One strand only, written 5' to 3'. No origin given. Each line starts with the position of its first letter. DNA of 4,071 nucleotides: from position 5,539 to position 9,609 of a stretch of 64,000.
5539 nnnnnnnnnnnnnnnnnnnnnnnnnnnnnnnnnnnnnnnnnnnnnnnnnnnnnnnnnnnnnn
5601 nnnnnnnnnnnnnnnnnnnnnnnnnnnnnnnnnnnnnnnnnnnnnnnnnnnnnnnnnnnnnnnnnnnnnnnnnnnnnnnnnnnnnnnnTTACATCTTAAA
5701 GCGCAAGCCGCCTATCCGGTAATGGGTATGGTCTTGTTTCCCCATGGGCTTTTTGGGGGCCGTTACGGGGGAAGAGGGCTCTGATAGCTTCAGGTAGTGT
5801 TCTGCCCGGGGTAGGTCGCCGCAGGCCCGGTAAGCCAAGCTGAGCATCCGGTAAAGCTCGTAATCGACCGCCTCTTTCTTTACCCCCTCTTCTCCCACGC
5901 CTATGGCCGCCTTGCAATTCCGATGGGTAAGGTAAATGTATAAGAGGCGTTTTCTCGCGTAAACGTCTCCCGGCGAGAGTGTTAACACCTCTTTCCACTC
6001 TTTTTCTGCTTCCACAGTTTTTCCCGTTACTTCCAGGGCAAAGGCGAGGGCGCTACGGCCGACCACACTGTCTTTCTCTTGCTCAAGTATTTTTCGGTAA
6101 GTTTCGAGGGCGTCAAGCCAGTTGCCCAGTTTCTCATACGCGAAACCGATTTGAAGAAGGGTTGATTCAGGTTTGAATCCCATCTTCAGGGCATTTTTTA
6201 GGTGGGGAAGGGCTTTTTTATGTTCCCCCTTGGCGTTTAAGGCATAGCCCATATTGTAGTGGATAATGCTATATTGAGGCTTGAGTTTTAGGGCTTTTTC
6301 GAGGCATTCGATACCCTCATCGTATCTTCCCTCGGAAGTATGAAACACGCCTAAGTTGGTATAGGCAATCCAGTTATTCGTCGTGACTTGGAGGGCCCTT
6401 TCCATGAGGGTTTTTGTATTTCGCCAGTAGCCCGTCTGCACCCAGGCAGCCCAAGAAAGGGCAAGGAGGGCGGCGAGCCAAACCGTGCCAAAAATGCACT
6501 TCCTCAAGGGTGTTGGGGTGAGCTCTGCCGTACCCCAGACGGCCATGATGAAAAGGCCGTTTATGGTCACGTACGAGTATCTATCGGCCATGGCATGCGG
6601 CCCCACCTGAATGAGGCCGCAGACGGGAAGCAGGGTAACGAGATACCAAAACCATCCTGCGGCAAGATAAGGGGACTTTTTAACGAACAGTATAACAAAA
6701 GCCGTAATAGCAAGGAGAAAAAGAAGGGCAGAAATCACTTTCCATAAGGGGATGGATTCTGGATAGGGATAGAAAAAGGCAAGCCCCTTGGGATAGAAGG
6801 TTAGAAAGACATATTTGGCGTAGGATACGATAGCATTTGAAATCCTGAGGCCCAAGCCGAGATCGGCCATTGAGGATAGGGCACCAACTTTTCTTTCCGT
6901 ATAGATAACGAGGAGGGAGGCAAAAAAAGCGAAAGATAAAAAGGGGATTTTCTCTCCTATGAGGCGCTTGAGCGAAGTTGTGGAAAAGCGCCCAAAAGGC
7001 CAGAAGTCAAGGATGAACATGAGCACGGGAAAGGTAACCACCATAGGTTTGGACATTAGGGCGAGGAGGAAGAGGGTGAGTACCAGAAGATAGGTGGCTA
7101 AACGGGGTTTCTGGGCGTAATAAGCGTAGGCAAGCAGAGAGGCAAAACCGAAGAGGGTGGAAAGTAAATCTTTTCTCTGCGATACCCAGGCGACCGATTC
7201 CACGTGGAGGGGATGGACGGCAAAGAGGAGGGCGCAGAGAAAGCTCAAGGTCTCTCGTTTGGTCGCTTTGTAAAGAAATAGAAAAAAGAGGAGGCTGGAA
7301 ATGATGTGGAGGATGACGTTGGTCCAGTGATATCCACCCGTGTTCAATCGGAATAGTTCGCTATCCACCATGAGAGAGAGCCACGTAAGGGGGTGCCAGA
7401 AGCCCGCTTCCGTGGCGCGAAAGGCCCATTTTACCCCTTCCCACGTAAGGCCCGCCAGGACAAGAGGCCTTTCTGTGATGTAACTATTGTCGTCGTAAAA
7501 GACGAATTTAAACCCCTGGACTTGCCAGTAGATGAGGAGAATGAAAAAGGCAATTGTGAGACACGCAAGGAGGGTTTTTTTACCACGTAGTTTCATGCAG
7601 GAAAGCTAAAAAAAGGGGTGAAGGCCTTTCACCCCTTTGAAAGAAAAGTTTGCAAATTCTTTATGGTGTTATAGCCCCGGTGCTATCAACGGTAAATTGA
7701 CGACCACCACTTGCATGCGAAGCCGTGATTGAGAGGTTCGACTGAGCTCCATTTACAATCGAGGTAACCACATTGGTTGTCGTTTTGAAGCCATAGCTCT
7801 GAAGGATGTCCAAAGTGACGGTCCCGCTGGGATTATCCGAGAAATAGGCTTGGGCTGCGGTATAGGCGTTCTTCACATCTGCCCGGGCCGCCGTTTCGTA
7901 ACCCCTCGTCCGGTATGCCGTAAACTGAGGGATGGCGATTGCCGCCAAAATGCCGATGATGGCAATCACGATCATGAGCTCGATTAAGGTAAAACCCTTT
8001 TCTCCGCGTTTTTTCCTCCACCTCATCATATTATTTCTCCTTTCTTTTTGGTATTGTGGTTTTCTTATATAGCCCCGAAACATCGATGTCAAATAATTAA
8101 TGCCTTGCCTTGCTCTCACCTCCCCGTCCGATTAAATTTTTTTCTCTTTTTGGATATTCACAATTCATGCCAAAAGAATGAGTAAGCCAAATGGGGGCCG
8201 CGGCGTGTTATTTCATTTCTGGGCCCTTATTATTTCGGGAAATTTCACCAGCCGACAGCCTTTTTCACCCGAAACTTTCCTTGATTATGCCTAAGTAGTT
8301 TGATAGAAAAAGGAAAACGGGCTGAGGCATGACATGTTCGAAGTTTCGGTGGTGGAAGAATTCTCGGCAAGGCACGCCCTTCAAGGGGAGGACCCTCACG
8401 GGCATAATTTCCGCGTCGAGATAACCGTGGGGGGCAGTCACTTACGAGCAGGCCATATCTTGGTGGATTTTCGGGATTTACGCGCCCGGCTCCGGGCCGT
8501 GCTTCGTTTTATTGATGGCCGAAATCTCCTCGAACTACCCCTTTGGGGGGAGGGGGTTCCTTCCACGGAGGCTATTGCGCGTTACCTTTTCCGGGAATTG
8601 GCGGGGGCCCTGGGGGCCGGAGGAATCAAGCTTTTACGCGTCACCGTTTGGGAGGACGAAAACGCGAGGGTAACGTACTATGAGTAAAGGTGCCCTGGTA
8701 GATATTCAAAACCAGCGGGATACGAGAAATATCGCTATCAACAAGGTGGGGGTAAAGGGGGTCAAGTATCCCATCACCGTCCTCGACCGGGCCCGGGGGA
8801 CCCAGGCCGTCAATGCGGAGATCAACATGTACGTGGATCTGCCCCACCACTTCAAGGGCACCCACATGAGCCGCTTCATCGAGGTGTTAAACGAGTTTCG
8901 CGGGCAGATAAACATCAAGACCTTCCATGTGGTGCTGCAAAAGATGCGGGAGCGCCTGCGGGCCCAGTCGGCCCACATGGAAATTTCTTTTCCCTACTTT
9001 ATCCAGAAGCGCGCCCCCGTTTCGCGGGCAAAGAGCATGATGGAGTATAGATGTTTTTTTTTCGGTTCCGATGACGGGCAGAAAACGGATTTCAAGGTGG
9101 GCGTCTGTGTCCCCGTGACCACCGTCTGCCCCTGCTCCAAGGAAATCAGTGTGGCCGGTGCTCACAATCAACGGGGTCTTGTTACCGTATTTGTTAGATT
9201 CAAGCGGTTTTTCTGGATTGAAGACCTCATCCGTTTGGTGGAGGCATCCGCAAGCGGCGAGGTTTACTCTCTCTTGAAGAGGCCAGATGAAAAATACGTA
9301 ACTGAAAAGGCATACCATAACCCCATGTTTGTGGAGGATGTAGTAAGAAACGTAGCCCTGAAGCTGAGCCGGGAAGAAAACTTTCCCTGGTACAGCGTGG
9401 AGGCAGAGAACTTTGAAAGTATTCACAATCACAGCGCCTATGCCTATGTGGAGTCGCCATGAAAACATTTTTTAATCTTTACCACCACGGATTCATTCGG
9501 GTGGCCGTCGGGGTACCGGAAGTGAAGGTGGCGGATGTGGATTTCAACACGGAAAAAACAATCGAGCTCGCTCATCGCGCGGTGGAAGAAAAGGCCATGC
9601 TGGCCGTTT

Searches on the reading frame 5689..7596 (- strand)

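Call 87: search_protein_families(library=pfam, proteins=[window:5689-7596:-], max_evalue=0.00001)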
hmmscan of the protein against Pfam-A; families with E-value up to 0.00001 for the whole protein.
window:5689-7596:- (635 aa): 13 families
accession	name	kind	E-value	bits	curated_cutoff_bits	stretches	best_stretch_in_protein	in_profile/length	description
PF00515.34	TPR_1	-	2.8e-20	71.6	27.8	1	411-442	3-34/34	Tetratricopeptide repeat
PF07719.23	TPR_2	-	6e-19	67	27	0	411-442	3-34/34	Tetratricopeptide repeat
PF13428.12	TPR_14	-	1.3e-15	56.8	23.5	0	480-518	4-42/44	Tetratricopeptide repeat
PF13431.12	TPR_17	-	2.8e-15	55.7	24.4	0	431-463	1-33/34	Tetratricopeptide repeat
PF13424.12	TPR_12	-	3e-14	53.4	30.1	1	411-472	5-74/77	Tetratricopeptide repeat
PF13414.12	TPR_11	-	2e-12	47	26.8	1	421-457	6-42/42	TPR repeat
PF13181.12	TPR_8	-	7.1e-12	44.9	25.7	1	411-442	3-34/34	Tetratricopeptide repeat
PF14559.12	TPR_19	-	1.4e-10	41.8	25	0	421-470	3-52/68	Tetratricopeptide repeat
PF13432.12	TPR_16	-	3.3e-10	40.6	32.7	0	423-470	11-58/65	Tetratricopeptide repeat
PF13176.12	TPR_7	-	9.9e-09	35.1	27.9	0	411-440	1-30/36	Tetratricopeptide repeat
PF13429.12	TPR_15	-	1.2e-08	35.2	26.2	1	409-540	146-277/280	Tetratricopeptide repeat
PF13374.12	TPR_10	-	6.3e-07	29.6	27.5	0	411-438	4-31/42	Tetratricopeptide repeat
PF13174.12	TPR_6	-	8.9e-07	29.6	26.3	0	480-510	3-33/33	Tetratricopeptide repeat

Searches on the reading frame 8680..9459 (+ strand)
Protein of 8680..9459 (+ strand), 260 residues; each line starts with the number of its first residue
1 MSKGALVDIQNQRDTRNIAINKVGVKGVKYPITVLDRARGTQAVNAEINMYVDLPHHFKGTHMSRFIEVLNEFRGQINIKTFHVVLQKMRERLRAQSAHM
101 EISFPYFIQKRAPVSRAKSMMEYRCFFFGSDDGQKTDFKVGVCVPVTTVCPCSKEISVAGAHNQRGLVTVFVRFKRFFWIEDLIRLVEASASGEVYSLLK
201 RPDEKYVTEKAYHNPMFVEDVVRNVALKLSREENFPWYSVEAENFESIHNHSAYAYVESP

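Call 87: search_protein_families(library=pfam, proteins=[window:8680-9459:+], max_evalue=0.00001)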
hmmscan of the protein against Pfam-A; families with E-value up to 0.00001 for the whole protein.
window:8680-9459:+ (260 aa): 1 family
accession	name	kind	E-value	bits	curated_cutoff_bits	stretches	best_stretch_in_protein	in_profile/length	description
PF02649.19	GCHY-1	-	1.5e-99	333.2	25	1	6-255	1-260/260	Type I GTP cyclohydrolase folE2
